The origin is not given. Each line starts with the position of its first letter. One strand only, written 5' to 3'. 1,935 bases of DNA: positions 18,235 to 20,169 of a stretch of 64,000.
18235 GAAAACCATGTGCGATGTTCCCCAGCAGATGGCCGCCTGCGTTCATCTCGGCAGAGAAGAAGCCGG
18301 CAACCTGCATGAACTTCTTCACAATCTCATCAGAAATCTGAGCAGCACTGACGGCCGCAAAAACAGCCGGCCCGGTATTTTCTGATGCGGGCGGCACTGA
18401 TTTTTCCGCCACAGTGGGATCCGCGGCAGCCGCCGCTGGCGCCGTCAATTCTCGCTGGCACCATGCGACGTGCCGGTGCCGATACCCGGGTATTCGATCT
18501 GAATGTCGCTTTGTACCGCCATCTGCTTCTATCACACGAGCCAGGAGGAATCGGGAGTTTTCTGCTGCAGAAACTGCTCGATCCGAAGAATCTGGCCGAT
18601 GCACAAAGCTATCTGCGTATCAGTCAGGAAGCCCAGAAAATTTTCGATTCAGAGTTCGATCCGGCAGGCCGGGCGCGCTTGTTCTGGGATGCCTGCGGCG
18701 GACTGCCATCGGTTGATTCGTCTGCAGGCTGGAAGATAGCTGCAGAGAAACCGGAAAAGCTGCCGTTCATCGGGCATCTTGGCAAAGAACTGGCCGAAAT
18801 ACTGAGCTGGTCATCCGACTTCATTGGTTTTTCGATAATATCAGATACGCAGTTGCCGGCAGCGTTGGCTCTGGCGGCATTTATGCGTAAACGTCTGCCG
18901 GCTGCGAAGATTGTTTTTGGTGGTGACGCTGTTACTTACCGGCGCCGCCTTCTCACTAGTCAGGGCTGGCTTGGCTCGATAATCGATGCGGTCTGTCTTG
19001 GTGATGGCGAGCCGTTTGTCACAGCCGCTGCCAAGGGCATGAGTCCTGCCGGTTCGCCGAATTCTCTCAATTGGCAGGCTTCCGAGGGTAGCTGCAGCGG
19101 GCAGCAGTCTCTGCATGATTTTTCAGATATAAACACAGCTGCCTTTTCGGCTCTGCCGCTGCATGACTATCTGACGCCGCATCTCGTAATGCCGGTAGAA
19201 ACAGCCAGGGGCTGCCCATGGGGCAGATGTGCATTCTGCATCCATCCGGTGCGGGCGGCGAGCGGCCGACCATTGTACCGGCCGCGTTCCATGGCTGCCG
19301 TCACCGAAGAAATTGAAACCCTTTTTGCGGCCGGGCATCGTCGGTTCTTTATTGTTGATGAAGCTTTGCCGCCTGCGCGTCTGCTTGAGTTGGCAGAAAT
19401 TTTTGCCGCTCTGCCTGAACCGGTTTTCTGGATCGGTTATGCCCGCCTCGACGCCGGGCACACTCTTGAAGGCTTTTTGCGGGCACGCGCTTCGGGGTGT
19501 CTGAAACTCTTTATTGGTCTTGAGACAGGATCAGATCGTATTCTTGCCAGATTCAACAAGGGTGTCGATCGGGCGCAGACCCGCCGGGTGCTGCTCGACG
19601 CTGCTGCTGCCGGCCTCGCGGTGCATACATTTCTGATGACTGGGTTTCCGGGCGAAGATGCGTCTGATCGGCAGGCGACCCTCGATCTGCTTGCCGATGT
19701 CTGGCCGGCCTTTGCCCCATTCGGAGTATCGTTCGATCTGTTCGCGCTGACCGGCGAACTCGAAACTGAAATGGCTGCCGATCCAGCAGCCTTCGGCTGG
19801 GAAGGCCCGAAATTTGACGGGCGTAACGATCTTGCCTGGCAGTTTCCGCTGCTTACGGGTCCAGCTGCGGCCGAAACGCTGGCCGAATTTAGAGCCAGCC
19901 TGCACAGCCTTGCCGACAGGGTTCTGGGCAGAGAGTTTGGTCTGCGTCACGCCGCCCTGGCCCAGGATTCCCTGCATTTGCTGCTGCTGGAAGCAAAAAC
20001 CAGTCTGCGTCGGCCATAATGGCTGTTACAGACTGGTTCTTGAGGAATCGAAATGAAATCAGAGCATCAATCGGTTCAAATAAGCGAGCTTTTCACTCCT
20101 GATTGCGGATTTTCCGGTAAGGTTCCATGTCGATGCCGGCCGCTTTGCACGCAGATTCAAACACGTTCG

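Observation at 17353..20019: Peroxide-stress operon linking a Cys-type glutathione peroxidase, OhrR and a B12-binding radical SAM enzyme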

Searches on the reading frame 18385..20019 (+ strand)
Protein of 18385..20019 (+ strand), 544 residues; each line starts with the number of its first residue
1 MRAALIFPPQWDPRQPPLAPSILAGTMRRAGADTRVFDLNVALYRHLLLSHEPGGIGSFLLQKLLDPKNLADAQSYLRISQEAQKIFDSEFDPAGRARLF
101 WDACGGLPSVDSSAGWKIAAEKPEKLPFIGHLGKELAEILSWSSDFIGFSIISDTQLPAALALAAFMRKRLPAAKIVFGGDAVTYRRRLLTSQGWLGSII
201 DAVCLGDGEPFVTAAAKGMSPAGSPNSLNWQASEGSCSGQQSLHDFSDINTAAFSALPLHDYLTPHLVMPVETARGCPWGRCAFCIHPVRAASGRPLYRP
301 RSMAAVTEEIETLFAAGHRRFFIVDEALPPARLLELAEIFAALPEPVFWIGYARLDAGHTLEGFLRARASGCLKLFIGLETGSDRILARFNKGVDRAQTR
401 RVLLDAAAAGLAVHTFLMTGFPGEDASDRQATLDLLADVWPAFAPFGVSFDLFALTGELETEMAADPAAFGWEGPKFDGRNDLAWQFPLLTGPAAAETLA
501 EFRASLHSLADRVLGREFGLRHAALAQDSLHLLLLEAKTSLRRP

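Call 3: search_protein_families(library=pfam, proteins=[window:18385-20019:+], max_evalue=0.01)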
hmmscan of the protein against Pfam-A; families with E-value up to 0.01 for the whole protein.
window:18385-20019:+ (544 aa): 2 families
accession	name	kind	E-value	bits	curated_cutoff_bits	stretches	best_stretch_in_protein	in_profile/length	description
PF04055.27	Radical_SAM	-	9.7e-14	52.3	29.5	1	272-436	2-166/166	Radical SAM superfamily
PF02310.24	B12-binding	-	7.9e-08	32.6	32.1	1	137-212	45-117/121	B12 binding domain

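Call 4: search_protein_families(library=ncbifam, proteins=[window:18385-20019:+], max_evalue=0.01)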
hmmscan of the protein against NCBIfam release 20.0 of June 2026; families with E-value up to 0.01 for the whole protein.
window:18385-20019:+ (544 aa): 23 families
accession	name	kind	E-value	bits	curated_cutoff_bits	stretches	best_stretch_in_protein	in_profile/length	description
TIGR03975.1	rSAM_ocin_1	subfamily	5.4e-24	84.6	281.85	1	4-438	2-429/606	RiPP maturation radical SAM C-methyltransferase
TIGR04479.1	bcpD_PhpK_rSAM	subfamily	1.5e-23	83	600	1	268-443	241-413/504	PhpK family radical SAM P-methyltransferase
NF050148.1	rSAM_ApyD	equivalog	5.7e-19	68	750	1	137-440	68-367/645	RiPP biosynthesis radical SAM protein ApyD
TIGR03471.1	HpnJ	equivalog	1.2e-18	67.2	577.6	1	152-435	76-361/472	hopanoid biosynthesis associated radical SAM protein HpnJ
TIGR04014.1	B12_SAM_MJ_0865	equivalog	3.3e-15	55.8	360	2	375-439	272-336/434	methyl-coenzyme M reductase glutamine C-methyltransferase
TIGR04072.2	rSAM_ladder_B12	equivalog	9.8e-14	50.8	360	1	171-434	96-344/443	lipid biosynthesis B12-binding/radical SAM protein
TIGR04013.1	B12_SAM_MJ_1487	hypoth_equivalog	2.7e-13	49.5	251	2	145-320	45-199/382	TIGR04013 family B12-binding domain/radical SAM domain-containing protein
TIGR04367.1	HpnR_B12_rSAM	equivalog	3.6e-11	42.3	650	1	138-326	55-237/490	hopanoid C-3 methylase HpnR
TIGR02026.1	BchE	equivalog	7.3e-10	38.3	481.35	1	155-434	74-360/497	magnesium-protoporphyrin IX monomethyl ester anaerobic oxidative cyclase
TIGR00089.1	TIGR00089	subfamily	5.4e-09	35.3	251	1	265-441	137-320/429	MiaB/RimO family radical SAM methylthiotransferase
TIGR04295.1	B12_rSAM_oligo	hypoth_equivalog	6e-08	31.8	400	1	270-334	202-261/422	TIGR04295 family B12-binding domain-containing radical SAM protein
TIGR01578.1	MiaB-like-B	hypoth_equivalog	1.6e-06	27.2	314.7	1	376-441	247-314/421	tRNA (N(6)-L-threonylcarbamoyladenosine(37)-C(2))-methylthiotransferase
TIGR01579.1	MiaB-like-C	equivalog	1.2e-05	24.8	357.05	1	372-438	249-317/416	tRNA (N(6)-L-threonylcarbamoyladenosine(37)-C(2))-methylthiotransferase MtaB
NF010916.0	PRK14336.1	equivalog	1.3e-05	24.2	606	1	243-439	106-303/418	tRNA (N6-isopentenyl adenosine(37)-C2)-methylthiotransferase MiaB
TIGR04385.1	B12_rSAM_cofa1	equivalog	1.9e-05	24.1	450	1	158-425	85-350/438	B12 lower ligand biosynthesis radical SAM protein BzaD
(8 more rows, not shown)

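Call 6: find_homologous_proteins(query=window:18385-20019:+, max_evalue=0.00001)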
Query window:18385-20019:+ (544 aa): 102 proteins with E <= 0.00001 among 8000 candidates.
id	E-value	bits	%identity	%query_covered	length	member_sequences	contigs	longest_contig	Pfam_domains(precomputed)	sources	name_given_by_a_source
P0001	0.0e+0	1187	97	100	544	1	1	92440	PF04055.28,PF02310.25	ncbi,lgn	-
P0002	0.0e+0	1182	97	100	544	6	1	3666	PF04055.28,PF02310.25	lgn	-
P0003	0.0e+0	1121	92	99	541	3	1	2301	PF04055.28,PF02310.25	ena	-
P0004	0.0e+0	1099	90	99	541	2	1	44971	PF04055.28,PF02310.25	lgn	-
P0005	0.0e+0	1091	90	100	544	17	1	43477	PF04055.28,PF02310.25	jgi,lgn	jgi:hypothetical protein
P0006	0.0e+0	1035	86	99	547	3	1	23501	PF04055.28,PF02310.25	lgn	-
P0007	0.0e+0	1013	84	99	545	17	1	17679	PF04055.28,PF02310.25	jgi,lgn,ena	-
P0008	2.2e-281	953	77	99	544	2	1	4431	PF04055.28,PF02310.25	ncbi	-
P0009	1.1e-258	878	71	99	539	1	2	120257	PF04055.28,PF02310.25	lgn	-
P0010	1.3e-256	871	70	99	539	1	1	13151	PF04055.28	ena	-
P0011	1.4e-252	857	69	99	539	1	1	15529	PF04055.28,PF02310.25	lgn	-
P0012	1.2e-249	848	69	99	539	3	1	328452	PF04055.28,PF02310.25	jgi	-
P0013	9.9e-248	841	69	99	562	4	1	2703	PF04055.28,PF02310.25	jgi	jgi:hypothetical protein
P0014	1.9e-247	841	68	99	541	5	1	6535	PF04055.28,PF02310.25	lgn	-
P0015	2.4e-244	830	68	99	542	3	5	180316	PF04055.28,PF02310.25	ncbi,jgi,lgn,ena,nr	ncbi:MAG: hypothetical protein CVV41_11825 [Candidatus Riflebacteria bacterium HGW-Riflebacteria-1]|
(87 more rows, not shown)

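Call 10: find_related_loci(query=A1, collection=genome_contigs, flank=6000)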
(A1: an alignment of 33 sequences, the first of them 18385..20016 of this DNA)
Query A1 (544 aa) in genome_contigs; peptide patterns used: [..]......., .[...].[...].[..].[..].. (x = any residue, [..] = any of these).
138 stretches matched a pattern; 125 encode a relative of the query (tblastn E <= 1e-3); the best 80 are kept; 77 distinct loci.
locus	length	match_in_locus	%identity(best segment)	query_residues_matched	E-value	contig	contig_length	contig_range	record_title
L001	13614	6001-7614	84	1-538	0e+0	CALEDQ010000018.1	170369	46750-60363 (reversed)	MAG TPA_asm: uncultured bacterium isolate SRR3330203_bin.17_CONCOCT_v1.1_MAG genome assembly, contig: ERZ724088.69, whol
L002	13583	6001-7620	77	1-540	0e+0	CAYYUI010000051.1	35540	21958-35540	MAG TPA_asm: uncultured bacterium isolate SRP192927_co1_848 genome assembly, contig: NODE_1885_length_35540_cov_12.81710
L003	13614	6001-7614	69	1-538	0e+0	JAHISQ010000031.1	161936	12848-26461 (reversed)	MAG: Candidatus Riflebacteria bacterium isolate MM_PC_MetaG.mb.182 MM_PC_MetaG.mb.182_k141_323630, whole genome shotgun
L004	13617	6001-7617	68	1-539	0e+0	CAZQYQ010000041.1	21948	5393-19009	MAG TPA_asm: uncultured bacterium isolate SRP089250_co1_29 genome assembly, contig: NODE_3772_length_21948_cov_5.872608,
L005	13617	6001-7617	64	1-539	0e+0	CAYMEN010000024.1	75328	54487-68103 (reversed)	MAG TPA_asm: uncultured bacterium isolate SRP263991_co7_86 genome assembly, contig: NODE_251_length_75328_cov_12.793498,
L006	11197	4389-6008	65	1-540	0e+0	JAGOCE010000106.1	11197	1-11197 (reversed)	Candidatus Ozemobacteraceae bacterium isolate Go_SlDig_bin_287 Go_SlDig_17587_length_11197_cov_8.385818, whole genome sh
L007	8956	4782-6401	63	1-542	0e+0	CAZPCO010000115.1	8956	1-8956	MAG TPA_asm: uncultured bacterium isolate binchicken_co117_419 genome assembly, contig: NODE_13714_length_8956_cov_4.639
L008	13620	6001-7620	65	1-540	0e+0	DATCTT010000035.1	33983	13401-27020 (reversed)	MAG TPA_asm: Candidatus Ozemobacteraceae bacterium isolate SMAG_U7338 k141_88740, whole genome shotgun sequence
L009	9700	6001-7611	66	1-537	0e+0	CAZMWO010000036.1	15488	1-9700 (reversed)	MAG TPA_asm: uncultured bacterium isolate SRP192927_co6_749 genome assembly, contig: NODE_8911_length_15488_cov_4.837167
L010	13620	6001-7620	67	1-540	0e+0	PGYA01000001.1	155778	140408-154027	MAG: Candidatus Riflebacteria bacterium HGW-Riflebacteria-2 bjp_ig2102_scaffold_86, whole genome shotgun sequence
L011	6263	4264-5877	61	1-538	0e+0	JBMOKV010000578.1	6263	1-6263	MAG: Candidatus Rifleibacteriota bacterium isolate Betzabe_MAG007 MAG007_578, whole genome shotgun sequence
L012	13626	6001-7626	66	1-542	0e+0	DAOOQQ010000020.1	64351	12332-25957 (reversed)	MAG TPA_asm: Candidatus Ozemobacteraceae bacterium isolate AMR_MDS_2567 NODE_475_length_64351_cov_10.484307, whole genom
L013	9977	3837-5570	58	2-538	0e+0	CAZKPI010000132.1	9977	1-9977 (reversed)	MAG TPA_asm: uncultured bacterium isolate binchicken_co135_42 genome assembly, contig: NODE_8612_length_9977_cov_3.06389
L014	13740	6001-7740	58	2-540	0e+0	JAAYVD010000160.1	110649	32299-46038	MAG: Candidatus Riflebacteria bacterium isolate AS27yjCOA_28 183052_AS27, whole genome shotgun sequence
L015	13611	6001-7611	66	1-537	0e+0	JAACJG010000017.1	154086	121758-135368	MAG: Candidatus Rifleibacterium amylolyticum isolate CH46 Scaffold19, whole genome shotgun sequence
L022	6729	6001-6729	81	1-243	4e-125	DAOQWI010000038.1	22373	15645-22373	MAG TPA_asm: Candidatus Ozemobacteraceae bacterium isolate AMR_MDS_1066 NODE_2673_length_22373_cov_8.270365, whole genom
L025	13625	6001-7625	84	1-538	0e+0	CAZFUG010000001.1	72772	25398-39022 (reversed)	MAG TPA_asm: uncultured bacterium isolate binchicken_co115_14 genome assembly, contig: NODE_692_length_72772_cov_5.32303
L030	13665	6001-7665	30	1-508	1e-43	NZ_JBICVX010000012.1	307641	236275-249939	Streptomyces sp. NPDC048604 NPDC048604_298_F10.ctg-0012, whole genome shotgun sequence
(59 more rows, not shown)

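Call 17: search_solved_structures(query=A1, max_evalue=0.001, show_alignments=1)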
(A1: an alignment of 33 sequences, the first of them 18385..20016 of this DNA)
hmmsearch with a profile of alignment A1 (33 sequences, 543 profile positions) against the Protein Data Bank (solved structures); distinct sequences matched with E-value up to 0.001: 8.
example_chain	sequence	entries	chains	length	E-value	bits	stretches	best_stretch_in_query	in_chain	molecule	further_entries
9ccb_A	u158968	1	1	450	1.4e-18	70.2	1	269-440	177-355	Radical SAM core domain-containing protein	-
5ul2_A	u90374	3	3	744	5.5e-16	61.6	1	130-418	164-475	OxsB protein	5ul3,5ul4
6fd2_B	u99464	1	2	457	2.5e-12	49.6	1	268-439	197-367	Putative apramycin biosynthetic oxidoreductase 4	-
2qgq_A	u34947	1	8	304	8.9e-08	34.5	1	276-440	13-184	Protein TM_1862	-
4jc0_A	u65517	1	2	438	1.8e-07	33.5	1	276-440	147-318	Ribosomal protein S12 methylthiotransferase RimO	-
7mjv_A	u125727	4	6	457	8.6e-06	28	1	274-439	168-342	tRNA-2-methylthio-N(6)-dimethylallyladenosine synthase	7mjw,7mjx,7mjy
7mjz_A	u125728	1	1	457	8.6e-06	28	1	274-439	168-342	tRNA-2-methylthio-N(6)-dimethylallyladenosine synthase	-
9n1b_A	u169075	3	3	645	0.00065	21.8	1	259-343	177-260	Radical SAM protein | Radical SAM enzyme CysS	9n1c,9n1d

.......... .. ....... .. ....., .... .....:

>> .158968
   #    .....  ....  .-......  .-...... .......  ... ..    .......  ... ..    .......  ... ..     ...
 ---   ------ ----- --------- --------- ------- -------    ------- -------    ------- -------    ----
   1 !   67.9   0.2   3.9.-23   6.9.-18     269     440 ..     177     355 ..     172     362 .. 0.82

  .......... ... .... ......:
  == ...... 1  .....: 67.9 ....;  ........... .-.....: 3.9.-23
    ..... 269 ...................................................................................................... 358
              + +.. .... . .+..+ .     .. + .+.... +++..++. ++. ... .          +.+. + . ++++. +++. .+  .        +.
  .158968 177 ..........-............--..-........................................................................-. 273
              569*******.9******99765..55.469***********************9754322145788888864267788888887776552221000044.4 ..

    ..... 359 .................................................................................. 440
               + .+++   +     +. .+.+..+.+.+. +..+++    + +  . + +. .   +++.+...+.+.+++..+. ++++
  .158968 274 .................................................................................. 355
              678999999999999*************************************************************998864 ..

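Call 23: find_encoding_contigs(protein=P0005, flank=5000, max_places=2)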
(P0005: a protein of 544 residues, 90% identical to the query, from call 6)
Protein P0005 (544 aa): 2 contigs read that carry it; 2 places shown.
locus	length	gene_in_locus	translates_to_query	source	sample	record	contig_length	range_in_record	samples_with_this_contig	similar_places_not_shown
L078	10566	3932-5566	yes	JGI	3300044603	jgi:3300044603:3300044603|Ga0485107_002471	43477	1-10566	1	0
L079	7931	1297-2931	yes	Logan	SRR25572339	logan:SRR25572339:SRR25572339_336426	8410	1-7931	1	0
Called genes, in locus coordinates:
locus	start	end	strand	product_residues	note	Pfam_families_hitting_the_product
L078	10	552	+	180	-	PF02384:N6_Mtase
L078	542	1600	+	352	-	PF13310:Virulence_RhuM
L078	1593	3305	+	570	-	PF01420:Methylase_S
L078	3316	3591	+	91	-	PF02463:SMC_N (weak), PF13175:AAA_15, PF13304:AAA_21 (weak)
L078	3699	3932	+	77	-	-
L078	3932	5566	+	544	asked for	PF02310:B12-binding (weak), PF04055:Radical_SAM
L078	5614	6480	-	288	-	PF25019:LRR_R13L1-DRL21 (faint), PF12799:LRR_4 (faint), PF23598:LRR_14 (weak), PF13855:LRR_8 (faint), PF23598:LRR_14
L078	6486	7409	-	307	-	-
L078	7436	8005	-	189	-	-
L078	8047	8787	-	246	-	PF10016:DUF2259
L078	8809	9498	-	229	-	-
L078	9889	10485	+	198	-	-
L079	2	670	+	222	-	?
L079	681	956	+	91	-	PF02463:SMC_N (weak), PF13175:AAA_15, PF13304:AAA_21 (weak)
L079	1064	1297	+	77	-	-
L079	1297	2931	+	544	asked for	PF02310:B12-binding (weak), PF04055:Radical_SAM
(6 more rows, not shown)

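Call 24: find_encoding_contigs(protein=P0004, flank=5000, max_places=2)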
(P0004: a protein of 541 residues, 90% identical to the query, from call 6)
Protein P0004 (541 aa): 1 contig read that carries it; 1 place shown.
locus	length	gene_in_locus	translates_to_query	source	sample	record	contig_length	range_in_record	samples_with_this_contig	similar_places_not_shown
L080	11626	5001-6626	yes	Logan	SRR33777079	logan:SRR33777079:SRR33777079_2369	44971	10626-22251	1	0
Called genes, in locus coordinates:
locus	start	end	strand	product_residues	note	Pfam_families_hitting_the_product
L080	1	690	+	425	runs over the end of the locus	-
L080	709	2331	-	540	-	PF00171:Aldedh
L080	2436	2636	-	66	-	PF01613:Flavin_Reduct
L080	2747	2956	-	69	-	PF01613:Flavin_Reduct (weak)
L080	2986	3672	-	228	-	-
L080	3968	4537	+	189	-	PF00255:GSHPx, PF00578:AhpC-TSA (faint)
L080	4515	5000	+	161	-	PF22381:Staph_reg_Sar_Rot, PF12802:MarR_2, PF13463:HTH_27 (faint), PF01047:MarR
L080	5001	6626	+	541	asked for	PF02310:B12-binding, PF04055:Radical_SAM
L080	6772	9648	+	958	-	PF00211:Guanylate_cyc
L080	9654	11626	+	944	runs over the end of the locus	PF00672:HAMP, PF00211:Guanylate_cyc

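Call 25: find_encoding_contigs(protein=P0006, flank=5000, max_places=2)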
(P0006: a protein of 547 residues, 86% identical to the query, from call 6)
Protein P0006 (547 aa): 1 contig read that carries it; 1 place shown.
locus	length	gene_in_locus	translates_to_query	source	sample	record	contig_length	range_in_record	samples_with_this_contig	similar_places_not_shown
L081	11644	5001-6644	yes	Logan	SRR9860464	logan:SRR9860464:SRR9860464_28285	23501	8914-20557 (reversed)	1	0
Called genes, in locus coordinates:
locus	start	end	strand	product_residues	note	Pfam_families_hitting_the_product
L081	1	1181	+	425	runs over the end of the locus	-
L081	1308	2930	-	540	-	PF00171:Aldedh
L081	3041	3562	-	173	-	PF01613:Flavin_Reduct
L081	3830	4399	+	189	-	PF00255:GSHPx, PF00578:AhpC-TSA (faint), PF08534:Redoxin (faint)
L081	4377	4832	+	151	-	PF22381:Staph_reg_Sar_Rot, PF01047:MarR, PF12802:MarR_2, PF13601:HTH_34 (weak)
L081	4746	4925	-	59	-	-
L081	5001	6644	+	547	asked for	PF02310:B12-binding (weak), PF04055:Radical_SAM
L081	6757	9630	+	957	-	PF00211:Guanylate_cyc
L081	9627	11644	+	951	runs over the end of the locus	PF00672:HAMP, PF00211:Guanylate_cyc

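Call 26: find_encoding_contigs(protein=P0009, flank=5000, max_places=2)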
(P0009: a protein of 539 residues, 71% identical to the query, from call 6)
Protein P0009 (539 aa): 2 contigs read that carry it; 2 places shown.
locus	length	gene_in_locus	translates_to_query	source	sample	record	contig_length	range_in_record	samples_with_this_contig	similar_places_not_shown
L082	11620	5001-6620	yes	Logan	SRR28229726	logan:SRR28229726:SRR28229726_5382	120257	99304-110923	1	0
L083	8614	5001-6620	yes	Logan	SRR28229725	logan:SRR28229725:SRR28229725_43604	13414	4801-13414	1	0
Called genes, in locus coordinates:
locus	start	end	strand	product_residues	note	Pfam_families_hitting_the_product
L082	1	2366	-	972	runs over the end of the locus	-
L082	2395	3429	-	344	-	-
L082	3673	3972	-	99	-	-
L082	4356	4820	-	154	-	-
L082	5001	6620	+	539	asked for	PF02310:B12-binding, PF04055:Radical_SAM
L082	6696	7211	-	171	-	-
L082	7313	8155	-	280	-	-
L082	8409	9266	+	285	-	PF00165:HTH_AraC, PF12833:HTH_18, PF06445:GyrI-like, PF14526:Cass2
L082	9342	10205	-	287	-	PF23286:LRR_13 (faint), PF25019:LRR_R13L1-DRL21 (faint), PF00560:LRR_1 (faint), PF23598:LRR_14, PF12799:LRR_4 (weak), PF13855:LRR_8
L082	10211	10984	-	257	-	-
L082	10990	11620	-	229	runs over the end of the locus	-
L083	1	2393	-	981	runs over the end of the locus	-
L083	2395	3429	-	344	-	-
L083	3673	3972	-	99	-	-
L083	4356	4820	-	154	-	-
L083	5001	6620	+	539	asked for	PF02310:B12-binding, PF04055:Radical_SAM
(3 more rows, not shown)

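Call 35: search_protein_families(library=pfam, proteins=[L030:2470-5004:+, L030:6001-8109:+, L030:8112-9401:+, L030:9398-10750:+, L030:10612-12303:+, L030:5343-6203:-], max_evalue=0.001)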
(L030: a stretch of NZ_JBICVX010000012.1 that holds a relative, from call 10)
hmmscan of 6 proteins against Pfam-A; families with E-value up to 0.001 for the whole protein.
L030:2470-5004:+ (844 aa): 6 families
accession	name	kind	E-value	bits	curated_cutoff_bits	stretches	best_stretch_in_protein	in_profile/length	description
PF13424.12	TPR_12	-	2.4e-22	79.3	30.1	1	684-737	16-69/77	Tetratricopeptide repeat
PF13374.12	TPR_10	-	1.7e-20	72.8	27.5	0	586-627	1-42/42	Tetratricopeptide repeat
PF00931.28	NB-ARC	-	5e-08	33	23.5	1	68-200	7-142/248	NB-ARC domain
PF25000.1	DUF7779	-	4e-06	27.4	27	1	313-405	7-90/95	Domain of unknown function (DUF7779)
PF13191.12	AAA_16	-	0.00018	22.5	32.6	1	81-178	25-143/167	AAA ATPase domain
PF25199.1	nSTAND_NTPase5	-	0.00093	19.5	34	0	45-195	7-134/145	Novel STAND NTPase 5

L030:6001-8109:+ (702 aa): 2 families
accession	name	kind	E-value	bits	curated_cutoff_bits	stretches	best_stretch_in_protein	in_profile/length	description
PF04055.27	Radical_SAM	-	8.6e-14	52.5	29.5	1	312-476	3-166/166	Radical SAM superfamily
PF02310.24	B12-binding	-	0.00011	22.5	32.1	0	170-247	42-117/121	B12 binding domain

L030:8112-9401:+ (429 aa): 1 family
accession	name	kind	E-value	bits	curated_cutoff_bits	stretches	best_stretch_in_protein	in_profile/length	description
PF02624.21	YcaO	-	4.3e-86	289.6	25.7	1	78-396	1-325/325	YcaO cyclodehydratase, ATP-ad Mg2+-binding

L030:9398-10750:+ (450 aa): 1 family
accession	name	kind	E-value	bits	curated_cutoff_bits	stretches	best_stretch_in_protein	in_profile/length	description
PF07812.18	TfuA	-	2.9e-45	153.3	30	1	54-173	1-119/119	TfuA-like protein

L030:10612-12303:+ (563 aa): 3 families
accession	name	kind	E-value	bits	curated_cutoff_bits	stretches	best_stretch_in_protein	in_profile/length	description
PF12706.13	Lactamase_B_2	-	1.4e-15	57.9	27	1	243-466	3-197/200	Beta-lactamase superfamily domain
PF13483.12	Lactamase_B_3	-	7.6e-10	39.4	24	1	226-385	2-113/160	Beta-lactamase superfamily domain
PF00753.33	Lactamase_B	-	1.3e-09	38.7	22.7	1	227-314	2-87/196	Metallo-beta-lactamase superfamily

L030:5343-6203:- (286 aa): 0 families
